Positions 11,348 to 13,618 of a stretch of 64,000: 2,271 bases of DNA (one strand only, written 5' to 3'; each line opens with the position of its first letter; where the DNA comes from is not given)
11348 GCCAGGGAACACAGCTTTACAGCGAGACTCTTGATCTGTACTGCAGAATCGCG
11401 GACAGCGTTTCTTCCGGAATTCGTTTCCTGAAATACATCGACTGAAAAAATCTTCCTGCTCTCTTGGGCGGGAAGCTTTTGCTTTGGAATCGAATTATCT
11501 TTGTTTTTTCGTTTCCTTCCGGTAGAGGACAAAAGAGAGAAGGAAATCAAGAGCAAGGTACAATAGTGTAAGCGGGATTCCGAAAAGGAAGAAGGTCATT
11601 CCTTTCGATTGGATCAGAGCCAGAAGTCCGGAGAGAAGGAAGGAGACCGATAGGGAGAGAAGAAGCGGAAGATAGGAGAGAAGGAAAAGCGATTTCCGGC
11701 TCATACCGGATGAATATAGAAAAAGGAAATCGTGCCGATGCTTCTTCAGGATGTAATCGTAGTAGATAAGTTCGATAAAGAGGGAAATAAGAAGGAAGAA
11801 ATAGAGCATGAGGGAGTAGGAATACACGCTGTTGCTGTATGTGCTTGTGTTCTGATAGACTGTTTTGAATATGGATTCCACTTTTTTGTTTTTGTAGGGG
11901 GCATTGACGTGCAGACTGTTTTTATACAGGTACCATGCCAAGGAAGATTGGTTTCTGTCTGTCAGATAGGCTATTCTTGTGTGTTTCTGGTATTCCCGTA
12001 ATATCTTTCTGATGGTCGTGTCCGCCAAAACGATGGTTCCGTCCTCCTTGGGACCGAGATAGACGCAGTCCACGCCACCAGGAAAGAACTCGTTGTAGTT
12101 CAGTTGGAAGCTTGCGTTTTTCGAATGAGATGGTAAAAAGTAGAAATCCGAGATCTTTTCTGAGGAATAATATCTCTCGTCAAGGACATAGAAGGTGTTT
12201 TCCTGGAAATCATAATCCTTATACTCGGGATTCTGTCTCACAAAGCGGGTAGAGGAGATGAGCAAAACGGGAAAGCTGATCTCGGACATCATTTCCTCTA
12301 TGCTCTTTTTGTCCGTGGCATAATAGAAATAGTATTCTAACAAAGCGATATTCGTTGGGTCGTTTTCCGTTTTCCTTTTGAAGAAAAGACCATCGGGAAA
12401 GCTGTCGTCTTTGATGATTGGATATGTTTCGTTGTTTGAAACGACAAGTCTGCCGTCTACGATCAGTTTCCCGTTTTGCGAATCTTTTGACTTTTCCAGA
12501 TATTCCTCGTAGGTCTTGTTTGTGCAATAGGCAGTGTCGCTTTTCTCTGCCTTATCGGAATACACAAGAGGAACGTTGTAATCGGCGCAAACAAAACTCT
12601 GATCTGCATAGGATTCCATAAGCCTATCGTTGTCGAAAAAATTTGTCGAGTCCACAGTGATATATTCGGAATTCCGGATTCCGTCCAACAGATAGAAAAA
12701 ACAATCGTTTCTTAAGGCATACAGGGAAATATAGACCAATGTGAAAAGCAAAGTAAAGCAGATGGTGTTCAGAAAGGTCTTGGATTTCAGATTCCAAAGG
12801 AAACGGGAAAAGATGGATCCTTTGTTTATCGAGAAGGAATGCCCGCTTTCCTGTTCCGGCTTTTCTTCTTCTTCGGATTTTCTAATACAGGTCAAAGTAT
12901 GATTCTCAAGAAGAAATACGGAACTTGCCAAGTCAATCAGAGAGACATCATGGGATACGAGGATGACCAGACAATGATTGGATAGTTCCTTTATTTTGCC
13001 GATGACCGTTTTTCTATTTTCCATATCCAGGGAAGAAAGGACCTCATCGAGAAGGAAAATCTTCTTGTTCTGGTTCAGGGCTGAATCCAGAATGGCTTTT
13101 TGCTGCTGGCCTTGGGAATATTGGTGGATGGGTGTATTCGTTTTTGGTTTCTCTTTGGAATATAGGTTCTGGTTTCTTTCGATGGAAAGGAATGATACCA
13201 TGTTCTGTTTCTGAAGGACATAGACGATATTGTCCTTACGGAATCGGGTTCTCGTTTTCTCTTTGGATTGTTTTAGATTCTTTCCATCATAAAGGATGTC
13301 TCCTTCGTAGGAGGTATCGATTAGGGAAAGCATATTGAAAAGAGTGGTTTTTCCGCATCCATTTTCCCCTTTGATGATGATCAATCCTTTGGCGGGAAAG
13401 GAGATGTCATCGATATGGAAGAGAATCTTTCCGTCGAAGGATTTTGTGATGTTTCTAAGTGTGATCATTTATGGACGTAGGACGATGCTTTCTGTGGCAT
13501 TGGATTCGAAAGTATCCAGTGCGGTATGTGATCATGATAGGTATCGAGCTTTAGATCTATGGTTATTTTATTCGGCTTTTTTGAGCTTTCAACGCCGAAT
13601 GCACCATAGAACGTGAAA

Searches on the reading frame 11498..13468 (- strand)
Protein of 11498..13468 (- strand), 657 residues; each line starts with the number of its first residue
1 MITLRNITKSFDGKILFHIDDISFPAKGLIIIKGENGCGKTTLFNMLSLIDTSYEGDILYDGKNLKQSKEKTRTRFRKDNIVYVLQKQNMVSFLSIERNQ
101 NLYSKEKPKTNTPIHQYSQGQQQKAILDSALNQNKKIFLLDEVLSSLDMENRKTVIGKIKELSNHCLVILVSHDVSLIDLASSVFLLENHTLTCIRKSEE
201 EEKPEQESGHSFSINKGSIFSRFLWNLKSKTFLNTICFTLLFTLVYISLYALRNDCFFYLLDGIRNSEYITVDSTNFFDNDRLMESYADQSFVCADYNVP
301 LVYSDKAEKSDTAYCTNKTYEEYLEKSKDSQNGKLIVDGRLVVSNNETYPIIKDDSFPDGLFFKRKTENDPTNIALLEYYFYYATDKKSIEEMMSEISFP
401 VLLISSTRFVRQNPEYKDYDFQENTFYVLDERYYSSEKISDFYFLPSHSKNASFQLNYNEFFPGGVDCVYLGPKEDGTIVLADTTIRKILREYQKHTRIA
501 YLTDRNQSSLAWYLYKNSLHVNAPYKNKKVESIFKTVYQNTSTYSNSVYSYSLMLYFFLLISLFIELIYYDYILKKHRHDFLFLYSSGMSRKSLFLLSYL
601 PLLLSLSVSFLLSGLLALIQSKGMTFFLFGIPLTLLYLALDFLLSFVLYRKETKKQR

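Call 85: search_protein_families(library=pfam, proteins=[window:11498-13468:-], max_evalue=0.00001)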
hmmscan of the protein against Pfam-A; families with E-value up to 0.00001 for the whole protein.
window:11498-13468:- (657 aa): 4 families
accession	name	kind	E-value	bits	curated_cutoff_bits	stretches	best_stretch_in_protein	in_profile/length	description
PF00005.33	ABC_tran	-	2.2e-18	67.6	25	1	23-143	7-135/137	ABC transporter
PF13304.12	AAA_21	-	9e-08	33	27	1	89-179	207-304/304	AAA domain, putative AbiEii toxin, Type IV TA system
PF13476.12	AAA_23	-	1.4e-07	32.8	27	1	21-164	14-161/201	AAA domain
PF02463.25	SMC_N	-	4e-07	30.1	40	0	133-185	157-209/220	RecF/RecN/SMC N terminal domain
